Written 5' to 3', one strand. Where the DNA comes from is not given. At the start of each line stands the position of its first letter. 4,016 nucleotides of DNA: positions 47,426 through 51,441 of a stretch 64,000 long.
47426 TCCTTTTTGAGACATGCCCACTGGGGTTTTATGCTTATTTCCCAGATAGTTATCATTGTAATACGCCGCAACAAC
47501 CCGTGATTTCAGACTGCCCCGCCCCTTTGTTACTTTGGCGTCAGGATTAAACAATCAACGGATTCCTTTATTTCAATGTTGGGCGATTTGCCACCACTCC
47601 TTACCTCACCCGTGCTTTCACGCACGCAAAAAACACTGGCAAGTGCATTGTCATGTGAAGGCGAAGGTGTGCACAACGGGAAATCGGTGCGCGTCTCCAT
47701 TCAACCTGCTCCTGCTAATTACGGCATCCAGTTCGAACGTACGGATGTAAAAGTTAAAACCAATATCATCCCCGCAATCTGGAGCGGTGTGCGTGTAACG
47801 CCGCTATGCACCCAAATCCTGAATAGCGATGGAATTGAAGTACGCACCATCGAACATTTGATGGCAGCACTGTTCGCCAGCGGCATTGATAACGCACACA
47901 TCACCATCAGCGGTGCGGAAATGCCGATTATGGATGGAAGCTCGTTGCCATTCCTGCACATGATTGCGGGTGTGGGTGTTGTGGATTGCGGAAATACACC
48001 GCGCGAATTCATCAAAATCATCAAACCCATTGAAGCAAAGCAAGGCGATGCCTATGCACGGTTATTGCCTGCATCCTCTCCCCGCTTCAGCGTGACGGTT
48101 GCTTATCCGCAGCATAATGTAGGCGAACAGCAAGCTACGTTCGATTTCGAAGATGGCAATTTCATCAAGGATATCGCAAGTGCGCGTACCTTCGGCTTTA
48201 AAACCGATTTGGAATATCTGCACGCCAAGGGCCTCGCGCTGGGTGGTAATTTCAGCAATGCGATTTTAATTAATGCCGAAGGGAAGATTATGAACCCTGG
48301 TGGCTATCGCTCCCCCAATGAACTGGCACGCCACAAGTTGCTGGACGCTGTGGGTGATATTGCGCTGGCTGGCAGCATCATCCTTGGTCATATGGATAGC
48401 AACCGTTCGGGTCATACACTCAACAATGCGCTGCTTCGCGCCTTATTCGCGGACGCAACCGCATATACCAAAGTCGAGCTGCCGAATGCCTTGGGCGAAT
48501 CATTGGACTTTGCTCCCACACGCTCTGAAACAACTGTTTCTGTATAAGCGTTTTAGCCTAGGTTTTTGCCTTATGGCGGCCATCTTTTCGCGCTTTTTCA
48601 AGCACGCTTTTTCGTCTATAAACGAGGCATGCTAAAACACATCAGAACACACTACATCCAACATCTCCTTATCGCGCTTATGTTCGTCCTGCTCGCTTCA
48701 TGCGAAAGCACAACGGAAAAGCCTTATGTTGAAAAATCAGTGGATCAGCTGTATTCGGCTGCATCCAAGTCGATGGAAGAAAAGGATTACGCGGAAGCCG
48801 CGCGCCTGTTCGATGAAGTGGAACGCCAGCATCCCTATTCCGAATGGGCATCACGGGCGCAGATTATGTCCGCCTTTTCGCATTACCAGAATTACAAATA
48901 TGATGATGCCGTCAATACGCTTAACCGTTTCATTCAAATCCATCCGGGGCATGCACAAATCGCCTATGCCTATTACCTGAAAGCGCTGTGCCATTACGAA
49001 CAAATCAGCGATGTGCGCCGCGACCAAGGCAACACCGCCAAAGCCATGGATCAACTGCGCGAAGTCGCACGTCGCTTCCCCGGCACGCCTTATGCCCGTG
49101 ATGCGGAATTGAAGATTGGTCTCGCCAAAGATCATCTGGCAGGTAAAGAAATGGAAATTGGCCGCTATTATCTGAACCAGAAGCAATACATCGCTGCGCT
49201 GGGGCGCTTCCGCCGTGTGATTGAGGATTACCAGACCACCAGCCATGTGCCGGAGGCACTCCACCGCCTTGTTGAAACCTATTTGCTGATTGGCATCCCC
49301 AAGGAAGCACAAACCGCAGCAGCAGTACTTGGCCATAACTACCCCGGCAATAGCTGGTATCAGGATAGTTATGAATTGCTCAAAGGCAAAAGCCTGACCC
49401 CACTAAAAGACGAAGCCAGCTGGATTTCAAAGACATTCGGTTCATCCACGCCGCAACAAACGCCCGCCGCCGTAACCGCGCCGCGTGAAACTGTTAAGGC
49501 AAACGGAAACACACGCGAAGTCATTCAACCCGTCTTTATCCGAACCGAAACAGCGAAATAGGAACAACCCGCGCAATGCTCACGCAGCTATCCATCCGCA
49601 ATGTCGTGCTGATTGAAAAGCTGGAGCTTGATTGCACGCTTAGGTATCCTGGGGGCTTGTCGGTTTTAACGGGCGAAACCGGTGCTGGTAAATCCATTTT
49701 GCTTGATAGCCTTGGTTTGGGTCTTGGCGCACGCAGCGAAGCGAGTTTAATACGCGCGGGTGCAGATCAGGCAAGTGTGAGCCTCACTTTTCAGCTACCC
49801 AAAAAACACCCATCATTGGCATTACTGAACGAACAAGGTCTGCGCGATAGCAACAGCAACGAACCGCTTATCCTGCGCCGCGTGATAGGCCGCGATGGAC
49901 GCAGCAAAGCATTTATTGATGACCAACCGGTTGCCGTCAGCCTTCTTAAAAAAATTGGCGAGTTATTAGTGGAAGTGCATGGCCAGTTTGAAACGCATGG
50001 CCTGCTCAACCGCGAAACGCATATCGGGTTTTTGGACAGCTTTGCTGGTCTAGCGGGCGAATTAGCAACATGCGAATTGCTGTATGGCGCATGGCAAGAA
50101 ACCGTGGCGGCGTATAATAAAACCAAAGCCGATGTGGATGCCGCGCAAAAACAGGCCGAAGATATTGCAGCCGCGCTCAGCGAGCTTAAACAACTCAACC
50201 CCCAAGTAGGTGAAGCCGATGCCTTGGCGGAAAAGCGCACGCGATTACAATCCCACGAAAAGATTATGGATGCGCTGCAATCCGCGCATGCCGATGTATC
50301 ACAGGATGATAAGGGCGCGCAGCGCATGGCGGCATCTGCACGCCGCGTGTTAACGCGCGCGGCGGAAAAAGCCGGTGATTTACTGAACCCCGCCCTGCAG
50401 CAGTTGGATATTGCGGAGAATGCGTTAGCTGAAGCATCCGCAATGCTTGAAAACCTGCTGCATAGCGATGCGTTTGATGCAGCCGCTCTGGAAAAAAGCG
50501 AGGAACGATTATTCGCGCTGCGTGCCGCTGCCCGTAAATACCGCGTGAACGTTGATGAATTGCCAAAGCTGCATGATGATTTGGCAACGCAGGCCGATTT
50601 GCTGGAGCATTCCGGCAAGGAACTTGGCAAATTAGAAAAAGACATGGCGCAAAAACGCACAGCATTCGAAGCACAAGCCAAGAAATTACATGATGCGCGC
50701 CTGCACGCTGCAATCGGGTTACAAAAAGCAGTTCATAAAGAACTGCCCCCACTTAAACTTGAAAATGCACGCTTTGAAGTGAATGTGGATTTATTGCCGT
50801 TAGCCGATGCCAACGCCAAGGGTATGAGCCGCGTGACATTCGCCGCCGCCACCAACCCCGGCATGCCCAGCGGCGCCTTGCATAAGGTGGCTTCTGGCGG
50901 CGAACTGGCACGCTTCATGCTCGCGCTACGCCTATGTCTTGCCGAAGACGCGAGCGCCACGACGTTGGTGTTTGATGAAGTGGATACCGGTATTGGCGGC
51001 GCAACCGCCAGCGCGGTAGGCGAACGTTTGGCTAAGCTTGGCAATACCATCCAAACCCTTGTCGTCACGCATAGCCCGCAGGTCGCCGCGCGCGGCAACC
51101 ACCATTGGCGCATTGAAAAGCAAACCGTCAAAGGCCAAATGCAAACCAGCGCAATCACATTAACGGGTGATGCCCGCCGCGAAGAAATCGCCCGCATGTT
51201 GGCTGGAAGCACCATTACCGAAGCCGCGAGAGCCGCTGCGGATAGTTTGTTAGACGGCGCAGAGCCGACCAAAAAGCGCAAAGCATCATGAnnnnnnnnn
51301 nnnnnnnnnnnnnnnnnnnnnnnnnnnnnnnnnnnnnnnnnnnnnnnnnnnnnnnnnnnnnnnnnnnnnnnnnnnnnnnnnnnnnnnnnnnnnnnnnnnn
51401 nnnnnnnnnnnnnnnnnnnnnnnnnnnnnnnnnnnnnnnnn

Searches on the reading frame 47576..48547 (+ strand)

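Call 68: search_protein_families(library=pfam, proteins=[window:47576-48547:+], max_evalue=0.00001)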
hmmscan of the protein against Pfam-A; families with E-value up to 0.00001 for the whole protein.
window:47576-48547:+ (323 aa): 1 family
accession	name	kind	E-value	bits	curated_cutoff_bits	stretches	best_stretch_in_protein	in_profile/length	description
PF03331.19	LpxC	-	9.1e-91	304.5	27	1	18-291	1-267/268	UDP-3-O-acyl N-acetylglycosamine deacetylase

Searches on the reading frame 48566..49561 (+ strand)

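Call 68: search_protein_families(library=pfam, proteins=[window:48566-49561:+], max_evalue=0.00001)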
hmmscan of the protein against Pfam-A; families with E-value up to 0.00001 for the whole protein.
window:48566-49561:+ (331 aa): 8 families
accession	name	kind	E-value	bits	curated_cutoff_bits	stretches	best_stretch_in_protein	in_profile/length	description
PF13525.12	YfiO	-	1.9e-52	178.4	25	1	57-252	3-201/203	Outer membrane lipoprotein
PF13512.12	TPR_18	-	1.9e-17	64.2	21.9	1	56-182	7-143/145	Tetratricopeptide repeat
PF13174.12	TPR_6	-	4e-15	55.8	26.3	0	134-173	1-32/33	Tetratricopeptide repeat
PF13428.12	TPR_14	-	7.1e-12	45.2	23.5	0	98-136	3-41/44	Tetratricopeptide repeat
PF14559.12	TPR_19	-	3.5e-10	40.5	25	0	70-134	2-63/68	Tetratricopeptide repeat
PF09976.15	TPR_21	-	2.7e-07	31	25.5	0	60-124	40-104/193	Tetratricopeptide repeat-like domain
PF13432.12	TPR_16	-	3.7e-07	30.9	32.7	0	105-173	6-63/65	Tetratricopeptide repeat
PF07719.23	TPR_2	-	1.8e-06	28.1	27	0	101-129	6-34/34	Tetratricopeptide repeat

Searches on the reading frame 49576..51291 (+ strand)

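Call 68: search_protein_families(library=pfam, proteins=[window:49576-51291:+], max_evalue=0.00001)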
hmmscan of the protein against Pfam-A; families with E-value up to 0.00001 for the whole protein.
window:49576-51291:+ (571 aa): 2 families
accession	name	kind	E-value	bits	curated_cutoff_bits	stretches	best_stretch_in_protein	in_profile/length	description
PF02463.25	SMC_N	-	3.9e-16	59.6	40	1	23-516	21-214/220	RecF/RecN/SMC N terminal domain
PF13476.12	AAA_23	-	2.3e-06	28.9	27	0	4-218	1-177/201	AAA domain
